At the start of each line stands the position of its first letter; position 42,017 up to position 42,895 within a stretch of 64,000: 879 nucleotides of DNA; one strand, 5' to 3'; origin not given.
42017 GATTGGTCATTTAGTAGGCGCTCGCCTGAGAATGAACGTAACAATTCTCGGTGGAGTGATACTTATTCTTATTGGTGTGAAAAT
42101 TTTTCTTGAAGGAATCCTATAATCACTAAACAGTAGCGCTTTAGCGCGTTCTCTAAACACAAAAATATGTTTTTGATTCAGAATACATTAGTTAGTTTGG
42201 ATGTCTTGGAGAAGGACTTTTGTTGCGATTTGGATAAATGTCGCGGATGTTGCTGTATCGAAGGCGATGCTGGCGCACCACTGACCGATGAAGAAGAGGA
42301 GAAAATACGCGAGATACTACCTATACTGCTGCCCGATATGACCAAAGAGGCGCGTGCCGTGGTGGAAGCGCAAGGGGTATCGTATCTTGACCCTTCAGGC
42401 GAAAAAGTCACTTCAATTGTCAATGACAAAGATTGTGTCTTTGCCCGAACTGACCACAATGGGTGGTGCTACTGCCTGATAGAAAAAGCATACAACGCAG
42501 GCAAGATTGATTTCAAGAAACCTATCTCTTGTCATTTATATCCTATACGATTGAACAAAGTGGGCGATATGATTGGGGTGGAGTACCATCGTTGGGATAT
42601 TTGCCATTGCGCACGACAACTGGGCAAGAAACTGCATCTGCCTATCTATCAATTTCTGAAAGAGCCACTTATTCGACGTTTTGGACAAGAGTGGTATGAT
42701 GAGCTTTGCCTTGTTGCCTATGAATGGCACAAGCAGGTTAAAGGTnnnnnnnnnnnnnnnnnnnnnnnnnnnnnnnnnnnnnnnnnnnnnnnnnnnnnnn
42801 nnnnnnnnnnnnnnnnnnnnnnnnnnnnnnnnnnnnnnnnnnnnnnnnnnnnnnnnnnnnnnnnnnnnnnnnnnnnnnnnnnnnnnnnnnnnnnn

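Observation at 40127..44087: Dispersed composite spacer element: conserved CTAAAC flanks around a co-varying mini-hairpin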

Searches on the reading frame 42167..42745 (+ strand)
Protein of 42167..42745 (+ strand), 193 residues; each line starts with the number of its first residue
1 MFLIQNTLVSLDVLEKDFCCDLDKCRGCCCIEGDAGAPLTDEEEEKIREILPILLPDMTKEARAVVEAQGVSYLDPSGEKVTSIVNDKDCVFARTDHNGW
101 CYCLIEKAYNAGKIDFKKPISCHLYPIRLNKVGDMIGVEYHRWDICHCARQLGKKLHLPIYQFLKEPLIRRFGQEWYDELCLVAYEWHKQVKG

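Call 28: find_related_loci(query=window:42167-42745:+, collection=metagenome_contigs, flank=6000)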
Query window:42167-42745:+ (193 aa) in metagenome_contigs; peptide patterns used: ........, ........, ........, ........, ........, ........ (x = any residue, [..] = any of these).
600 stretches matched a pattern (row limit reached: there are more); 452 encode a relative of the query (tblastn E <= 1e-3); the best 80 are kept; 80 distinct loci.
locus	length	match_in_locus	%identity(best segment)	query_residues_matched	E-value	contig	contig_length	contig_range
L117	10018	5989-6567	95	1-193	5e-125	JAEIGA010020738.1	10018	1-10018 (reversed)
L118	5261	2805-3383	95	1-193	4e-125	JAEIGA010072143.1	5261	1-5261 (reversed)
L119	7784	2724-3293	96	1-190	2e-124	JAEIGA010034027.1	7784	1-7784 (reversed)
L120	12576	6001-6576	96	1-192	3e-124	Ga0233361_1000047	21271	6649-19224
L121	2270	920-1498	95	1-193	4e-131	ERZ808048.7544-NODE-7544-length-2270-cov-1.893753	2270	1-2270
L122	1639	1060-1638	95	1-193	1e-133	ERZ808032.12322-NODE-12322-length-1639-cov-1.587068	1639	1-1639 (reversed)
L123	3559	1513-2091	94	1-193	8e-127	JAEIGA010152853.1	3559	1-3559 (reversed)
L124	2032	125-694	96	1-190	6e-131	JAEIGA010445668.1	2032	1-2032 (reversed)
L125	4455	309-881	95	1-191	1e-124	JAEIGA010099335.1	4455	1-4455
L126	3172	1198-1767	94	1-190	5e-126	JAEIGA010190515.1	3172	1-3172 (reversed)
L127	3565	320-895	93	1-192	1e-124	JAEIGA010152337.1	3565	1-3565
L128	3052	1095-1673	94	1-193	4e-126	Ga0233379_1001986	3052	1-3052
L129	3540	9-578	95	1-190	3e-124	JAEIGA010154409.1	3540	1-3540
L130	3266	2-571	94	4-193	4e-124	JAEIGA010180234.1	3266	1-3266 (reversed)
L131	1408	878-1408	96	1-177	2e-125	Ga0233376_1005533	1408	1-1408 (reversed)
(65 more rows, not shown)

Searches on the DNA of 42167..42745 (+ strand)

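Call 81: search_with_rna_model(model_id=R1, sources=[L117, L118, L119, L120, L121, L122, L123, L124, L125, L126, L127, L128, L129, L130, L131, L132, L133, L134, L135, L136, L137, L138, L139, L140, L141, L142, L143, L144, L145, L146, L147, L148, L149, L150, L151, L152, L153, L154, L155, L156, L157, L158, L159, L160, L161, L162, L163, L164, L165, L166, L167, L168, L169, L170, L171, L172, L173, L174, L175, L176, L177, L178, L179, L180, L181, L182, L183, L184, L185, L186, L187, L188, L189, L190, L191, L192, L193, L194, L195, L196, L001, window], max_evalue=0.01)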
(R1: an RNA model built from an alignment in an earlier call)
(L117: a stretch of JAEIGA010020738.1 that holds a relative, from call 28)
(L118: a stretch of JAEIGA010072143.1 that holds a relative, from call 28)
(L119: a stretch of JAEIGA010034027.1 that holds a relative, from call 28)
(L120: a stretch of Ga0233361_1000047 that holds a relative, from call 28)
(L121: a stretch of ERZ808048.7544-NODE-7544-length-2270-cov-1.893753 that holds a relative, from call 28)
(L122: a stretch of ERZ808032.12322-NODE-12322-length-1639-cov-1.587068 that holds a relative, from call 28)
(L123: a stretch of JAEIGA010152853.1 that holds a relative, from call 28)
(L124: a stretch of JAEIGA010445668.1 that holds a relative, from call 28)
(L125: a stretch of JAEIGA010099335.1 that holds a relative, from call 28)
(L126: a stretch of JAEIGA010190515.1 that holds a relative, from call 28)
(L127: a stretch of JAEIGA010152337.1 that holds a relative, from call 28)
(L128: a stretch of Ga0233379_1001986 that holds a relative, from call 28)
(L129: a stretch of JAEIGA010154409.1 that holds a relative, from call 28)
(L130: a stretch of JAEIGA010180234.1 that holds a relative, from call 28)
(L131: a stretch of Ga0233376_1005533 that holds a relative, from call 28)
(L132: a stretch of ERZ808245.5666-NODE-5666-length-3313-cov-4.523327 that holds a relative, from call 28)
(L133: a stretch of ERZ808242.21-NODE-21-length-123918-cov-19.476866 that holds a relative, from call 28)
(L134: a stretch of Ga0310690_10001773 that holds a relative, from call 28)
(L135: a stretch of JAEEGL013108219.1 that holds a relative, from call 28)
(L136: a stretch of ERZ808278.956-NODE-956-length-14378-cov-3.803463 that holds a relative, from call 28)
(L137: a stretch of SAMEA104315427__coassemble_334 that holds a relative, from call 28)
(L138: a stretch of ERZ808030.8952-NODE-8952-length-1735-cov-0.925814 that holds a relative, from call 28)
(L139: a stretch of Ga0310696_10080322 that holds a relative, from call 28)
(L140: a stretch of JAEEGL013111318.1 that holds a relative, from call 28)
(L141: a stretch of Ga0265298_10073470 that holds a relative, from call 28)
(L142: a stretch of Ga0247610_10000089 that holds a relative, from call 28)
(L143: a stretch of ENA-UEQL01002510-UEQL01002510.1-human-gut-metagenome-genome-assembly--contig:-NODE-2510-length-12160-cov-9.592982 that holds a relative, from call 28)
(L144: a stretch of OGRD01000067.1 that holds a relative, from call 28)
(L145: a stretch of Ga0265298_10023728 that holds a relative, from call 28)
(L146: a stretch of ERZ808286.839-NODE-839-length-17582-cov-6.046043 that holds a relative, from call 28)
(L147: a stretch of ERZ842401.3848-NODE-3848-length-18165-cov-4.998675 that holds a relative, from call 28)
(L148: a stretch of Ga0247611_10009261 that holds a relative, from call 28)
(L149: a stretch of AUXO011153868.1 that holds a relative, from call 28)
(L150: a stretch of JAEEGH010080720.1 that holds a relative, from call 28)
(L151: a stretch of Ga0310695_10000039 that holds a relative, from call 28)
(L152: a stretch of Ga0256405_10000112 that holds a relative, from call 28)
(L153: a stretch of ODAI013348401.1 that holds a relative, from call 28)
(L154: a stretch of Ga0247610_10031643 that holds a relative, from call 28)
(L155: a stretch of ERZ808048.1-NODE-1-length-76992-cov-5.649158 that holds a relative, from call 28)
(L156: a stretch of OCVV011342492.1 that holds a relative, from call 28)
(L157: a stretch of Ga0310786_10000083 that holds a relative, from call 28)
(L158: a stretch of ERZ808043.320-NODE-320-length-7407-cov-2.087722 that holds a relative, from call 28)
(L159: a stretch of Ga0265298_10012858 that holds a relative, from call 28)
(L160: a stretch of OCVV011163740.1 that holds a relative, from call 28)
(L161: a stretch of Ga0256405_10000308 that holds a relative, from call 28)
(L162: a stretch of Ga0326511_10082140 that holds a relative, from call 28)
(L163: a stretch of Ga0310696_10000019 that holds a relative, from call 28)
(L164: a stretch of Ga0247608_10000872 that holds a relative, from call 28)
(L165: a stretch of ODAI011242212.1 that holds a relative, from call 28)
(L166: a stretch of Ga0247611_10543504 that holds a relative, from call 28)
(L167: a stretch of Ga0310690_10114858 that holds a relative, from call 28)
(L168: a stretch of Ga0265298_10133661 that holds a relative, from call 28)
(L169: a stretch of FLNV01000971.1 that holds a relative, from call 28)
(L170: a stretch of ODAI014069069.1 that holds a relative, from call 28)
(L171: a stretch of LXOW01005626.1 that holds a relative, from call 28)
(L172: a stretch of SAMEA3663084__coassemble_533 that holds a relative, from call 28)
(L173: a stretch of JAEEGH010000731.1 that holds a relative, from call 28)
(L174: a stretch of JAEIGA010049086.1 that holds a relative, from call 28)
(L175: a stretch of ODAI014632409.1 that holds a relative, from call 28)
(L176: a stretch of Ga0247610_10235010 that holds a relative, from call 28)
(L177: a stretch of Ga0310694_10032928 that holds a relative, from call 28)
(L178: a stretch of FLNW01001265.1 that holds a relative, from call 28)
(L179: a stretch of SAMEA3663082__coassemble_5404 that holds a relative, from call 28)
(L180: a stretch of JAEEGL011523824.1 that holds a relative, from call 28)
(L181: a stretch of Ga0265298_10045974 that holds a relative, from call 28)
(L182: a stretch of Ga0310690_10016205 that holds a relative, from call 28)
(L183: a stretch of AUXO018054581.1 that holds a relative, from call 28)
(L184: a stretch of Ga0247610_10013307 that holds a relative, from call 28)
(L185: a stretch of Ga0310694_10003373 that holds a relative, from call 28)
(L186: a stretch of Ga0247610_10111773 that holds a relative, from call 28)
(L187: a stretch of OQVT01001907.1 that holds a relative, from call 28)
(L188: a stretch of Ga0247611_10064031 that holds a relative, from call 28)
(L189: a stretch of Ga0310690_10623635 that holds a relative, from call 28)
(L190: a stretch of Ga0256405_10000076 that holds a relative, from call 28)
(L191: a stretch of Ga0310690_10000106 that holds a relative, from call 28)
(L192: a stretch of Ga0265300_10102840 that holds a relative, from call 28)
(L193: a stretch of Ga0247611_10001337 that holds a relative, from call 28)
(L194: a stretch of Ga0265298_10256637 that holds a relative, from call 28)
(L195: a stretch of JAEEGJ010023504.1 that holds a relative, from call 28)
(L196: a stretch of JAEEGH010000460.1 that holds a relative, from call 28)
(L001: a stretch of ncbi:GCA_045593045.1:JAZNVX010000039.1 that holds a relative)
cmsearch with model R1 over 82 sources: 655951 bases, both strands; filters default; matches with E-value up to 0.01: 28.
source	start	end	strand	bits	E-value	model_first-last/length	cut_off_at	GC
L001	10594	10627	-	56.9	8.8e-09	1-34/34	no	0.53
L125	103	136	-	56.7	9.4e-09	1-34/34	no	0.5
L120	5340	5373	+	56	1.3e-08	1-34/34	no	0.53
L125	2624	2657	-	53.7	3.8e-08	1-34/34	no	0.53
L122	1017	1050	+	53.5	4e-08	1-34/34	no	0.53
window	42126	42158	+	44.3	2.8e-06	1-34/34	no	0.45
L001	9949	9981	-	43.4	4.1e-06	1-34/34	no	0.52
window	40129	40161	-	43.4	4.1e-06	1-34/34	no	0.52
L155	4355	4386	-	41.7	8.9e-06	1-34/34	no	0.53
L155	4444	4475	-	41.7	8.9e-06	1-34/34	no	0.53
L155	4058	4089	-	41.5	9.9e-06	1-34/34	no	0.53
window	44050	44081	+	41.3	1.1e-05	1-34/34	no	0.53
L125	3472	3499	-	39.4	2.6e-05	1-34/34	no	0.5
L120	5253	5280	+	36.9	8.1e-05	1-34/34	no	0.46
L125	3501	3528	-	36.6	9.5e-05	1-34/34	no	0.43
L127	2159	2186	+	36.5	0.0001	1-34/34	no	0.43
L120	5282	5309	+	36.4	0.0001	1-34/34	no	0.46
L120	5311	5338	+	36.4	0.0001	1-34/34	no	0.46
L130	1889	1916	+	36.1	0.00012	1-34/34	no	0.46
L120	5224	5251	+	34.1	0.00029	1-34/34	no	0.43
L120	8518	8549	+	32.8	0.00052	1-34/34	no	0.5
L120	5958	5991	+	32.7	0.00055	1-34/34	no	0.44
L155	4695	4723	-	31.6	0.00094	6-34/34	no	0.59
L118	2764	2795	+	30.7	0.0014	1-34/34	no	0.44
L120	7745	7803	-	29.4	0.0025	1-34/34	no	0.58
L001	13024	13055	+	28.9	0.0031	1-34/34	no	0.47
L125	3421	3448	-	26.9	0.0078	1-34/34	no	0.46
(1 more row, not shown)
